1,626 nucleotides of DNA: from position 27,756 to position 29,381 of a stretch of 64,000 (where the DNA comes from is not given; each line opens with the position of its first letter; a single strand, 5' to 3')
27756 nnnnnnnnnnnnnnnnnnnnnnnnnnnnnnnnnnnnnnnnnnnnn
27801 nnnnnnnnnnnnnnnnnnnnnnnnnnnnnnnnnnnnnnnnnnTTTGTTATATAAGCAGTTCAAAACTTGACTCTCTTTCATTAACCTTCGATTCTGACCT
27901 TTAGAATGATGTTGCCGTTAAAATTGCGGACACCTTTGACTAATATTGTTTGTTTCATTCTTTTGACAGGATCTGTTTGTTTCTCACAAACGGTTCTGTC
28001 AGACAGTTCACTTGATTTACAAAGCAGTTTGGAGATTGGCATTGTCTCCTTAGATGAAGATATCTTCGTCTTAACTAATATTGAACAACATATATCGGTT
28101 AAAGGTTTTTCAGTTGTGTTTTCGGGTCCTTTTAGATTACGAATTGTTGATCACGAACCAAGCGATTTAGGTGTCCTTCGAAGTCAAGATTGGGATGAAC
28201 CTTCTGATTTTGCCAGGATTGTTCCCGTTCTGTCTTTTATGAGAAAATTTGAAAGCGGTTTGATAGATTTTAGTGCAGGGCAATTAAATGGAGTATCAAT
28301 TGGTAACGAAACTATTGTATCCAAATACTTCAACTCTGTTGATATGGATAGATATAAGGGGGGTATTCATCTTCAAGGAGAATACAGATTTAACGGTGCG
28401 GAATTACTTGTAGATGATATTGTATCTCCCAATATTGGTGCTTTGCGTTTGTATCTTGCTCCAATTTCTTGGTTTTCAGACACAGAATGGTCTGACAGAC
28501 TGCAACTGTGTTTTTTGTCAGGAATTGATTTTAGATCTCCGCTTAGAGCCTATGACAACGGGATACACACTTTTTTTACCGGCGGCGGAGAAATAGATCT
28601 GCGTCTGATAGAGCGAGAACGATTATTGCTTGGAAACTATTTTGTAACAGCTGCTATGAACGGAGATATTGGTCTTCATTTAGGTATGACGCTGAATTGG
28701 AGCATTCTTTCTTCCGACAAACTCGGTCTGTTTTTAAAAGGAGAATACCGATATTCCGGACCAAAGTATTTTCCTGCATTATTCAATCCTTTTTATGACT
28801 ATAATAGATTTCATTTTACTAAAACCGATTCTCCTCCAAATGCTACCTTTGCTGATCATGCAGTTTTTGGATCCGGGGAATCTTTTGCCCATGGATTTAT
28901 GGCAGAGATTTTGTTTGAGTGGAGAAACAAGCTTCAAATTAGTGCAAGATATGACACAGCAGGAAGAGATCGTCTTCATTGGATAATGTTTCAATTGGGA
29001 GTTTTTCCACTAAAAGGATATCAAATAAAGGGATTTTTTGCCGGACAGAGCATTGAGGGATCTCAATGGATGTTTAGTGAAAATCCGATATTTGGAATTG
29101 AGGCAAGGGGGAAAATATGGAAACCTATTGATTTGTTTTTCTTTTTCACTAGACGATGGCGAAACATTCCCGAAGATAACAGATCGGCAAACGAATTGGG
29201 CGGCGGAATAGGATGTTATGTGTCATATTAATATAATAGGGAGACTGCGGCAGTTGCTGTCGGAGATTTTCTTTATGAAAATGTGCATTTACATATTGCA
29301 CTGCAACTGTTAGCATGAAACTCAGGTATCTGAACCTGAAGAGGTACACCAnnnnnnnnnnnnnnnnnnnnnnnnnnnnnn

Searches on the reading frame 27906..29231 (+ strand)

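Call 32: search_protein_families(library=ncbifam, proteins=[window:27906-29231:+], max_evalue=0.00001)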
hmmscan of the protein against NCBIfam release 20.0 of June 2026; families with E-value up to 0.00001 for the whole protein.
window:27906-29231:+ (441 aa): 1 family
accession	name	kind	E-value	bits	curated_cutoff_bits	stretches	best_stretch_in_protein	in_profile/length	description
NF047543.1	CytMemPImpL63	equivalog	5.7e-14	51.7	1000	1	65-188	41-173/525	cytoplasmic membrane protein ImpL63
